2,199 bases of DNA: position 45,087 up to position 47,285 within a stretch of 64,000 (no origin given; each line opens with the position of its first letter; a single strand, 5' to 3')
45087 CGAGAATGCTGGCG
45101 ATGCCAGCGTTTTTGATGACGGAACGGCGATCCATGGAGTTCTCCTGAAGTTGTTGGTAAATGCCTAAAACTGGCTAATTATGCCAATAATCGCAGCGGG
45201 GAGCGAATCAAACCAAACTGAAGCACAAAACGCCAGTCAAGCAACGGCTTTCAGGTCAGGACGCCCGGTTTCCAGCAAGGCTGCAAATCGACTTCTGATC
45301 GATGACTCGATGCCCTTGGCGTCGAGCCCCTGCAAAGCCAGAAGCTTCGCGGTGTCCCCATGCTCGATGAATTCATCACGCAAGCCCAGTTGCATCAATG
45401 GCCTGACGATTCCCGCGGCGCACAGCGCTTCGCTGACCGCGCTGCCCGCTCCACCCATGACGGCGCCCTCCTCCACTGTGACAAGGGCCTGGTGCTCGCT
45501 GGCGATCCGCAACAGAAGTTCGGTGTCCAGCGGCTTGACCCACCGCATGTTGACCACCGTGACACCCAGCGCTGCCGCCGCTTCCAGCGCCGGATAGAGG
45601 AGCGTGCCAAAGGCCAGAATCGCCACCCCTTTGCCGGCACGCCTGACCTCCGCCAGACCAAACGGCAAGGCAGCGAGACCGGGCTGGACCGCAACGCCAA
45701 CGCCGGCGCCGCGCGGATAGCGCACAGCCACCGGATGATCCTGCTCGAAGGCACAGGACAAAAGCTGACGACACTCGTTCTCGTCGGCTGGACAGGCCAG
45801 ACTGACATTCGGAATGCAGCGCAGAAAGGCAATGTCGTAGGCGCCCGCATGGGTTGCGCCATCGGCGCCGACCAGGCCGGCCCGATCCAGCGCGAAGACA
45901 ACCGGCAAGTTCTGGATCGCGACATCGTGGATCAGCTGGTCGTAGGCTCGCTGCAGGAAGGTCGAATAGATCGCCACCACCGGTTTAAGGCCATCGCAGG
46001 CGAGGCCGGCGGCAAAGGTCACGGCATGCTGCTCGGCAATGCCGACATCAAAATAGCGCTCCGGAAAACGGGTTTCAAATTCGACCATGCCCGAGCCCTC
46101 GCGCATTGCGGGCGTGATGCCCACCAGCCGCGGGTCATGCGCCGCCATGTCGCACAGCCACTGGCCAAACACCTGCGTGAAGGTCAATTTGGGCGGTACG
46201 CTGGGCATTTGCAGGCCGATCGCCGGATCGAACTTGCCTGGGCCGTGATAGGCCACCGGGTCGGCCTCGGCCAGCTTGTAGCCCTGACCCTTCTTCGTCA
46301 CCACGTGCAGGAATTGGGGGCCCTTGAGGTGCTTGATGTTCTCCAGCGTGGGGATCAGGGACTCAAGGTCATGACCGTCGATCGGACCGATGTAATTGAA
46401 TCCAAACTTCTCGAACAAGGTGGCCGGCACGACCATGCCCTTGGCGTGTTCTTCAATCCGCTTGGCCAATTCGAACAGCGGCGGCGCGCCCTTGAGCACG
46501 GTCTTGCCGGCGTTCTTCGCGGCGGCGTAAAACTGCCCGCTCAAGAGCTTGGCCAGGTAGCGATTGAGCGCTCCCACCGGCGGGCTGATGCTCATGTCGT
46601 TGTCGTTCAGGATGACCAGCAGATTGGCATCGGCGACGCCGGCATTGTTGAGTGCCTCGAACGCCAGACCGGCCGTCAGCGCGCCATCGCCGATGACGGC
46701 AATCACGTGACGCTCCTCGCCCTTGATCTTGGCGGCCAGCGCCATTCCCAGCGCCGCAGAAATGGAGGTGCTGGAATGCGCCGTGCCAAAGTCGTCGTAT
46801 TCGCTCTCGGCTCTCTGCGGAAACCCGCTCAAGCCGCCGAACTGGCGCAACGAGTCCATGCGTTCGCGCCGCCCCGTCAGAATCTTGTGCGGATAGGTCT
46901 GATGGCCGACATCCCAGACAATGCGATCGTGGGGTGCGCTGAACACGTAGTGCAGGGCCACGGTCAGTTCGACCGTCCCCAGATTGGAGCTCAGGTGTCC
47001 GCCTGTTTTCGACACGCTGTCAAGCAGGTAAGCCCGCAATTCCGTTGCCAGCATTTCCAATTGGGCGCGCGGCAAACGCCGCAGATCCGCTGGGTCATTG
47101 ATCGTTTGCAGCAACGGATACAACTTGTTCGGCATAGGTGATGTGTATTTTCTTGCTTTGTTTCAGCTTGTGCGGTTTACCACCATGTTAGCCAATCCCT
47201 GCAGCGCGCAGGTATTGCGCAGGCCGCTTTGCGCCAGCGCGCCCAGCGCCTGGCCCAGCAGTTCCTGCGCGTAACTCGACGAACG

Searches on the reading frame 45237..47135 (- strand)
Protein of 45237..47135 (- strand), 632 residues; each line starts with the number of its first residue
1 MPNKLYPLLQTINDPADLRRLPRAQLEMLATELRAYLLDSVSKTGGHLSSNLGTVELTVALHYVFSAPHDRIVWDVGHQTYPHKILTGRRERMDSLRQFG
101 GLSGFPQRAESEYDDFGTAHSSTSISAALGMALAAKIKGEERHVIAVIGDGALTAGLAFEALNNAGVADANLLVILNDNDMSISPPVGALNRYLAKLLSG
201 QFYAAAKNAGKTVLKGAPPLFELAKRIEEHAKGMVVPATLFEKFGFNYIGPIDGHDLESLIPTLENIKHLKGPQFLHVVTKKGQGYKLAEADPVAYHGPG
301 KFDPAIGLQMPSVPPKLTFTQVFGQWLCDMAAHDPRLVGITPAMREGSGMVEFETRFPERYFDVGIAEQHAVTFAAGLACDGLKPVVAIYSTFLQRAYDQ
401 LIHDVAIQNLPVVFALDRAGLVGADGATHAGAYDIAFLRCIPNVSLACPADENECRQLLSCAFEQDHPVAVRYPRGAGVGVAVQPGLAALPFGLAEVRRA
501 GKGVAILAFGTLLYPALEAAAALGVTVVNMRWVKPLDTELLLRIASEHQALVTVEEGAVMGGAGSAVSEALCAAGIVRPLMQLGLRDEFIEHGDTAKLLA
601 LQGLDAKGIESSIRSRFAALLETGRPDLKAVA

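Call 66: search_protein_families(library=pfam, proteins=[window:45237-47135:-], max_evalue=0.00001)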
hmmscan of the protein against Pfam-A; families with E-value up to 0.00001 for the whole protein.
window:45237-47135:- (632 aa): 5 families
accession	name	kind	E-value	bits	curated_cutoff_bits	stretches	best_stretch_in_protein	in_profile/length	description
PF13292.11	DXP_synthase_N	-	3.7e-125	417.1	21.2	1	9-280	1-274/274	1-deoxy-D-xylulose-5-phosphate synthase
PF02779.29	Transket_pyr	-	2.5e-48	164.4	27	1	316-477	2-171/174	Transketolase, pyrimidine binding domain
PF02780.25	Transketolase_C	-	9.9e-26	90.5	25.9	1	494-609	2-124/124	Transketolase, C-terminal domain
PF00676.26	E1_dh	-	4.9e-08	32.7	22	1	120-186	104-168/300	Dehydrogenase E1 component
PF00456.26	Transketolase_N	-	7.8e-06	25.5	22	0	30-184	6-188/334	Transketolase, thiamine diphosphate binding domain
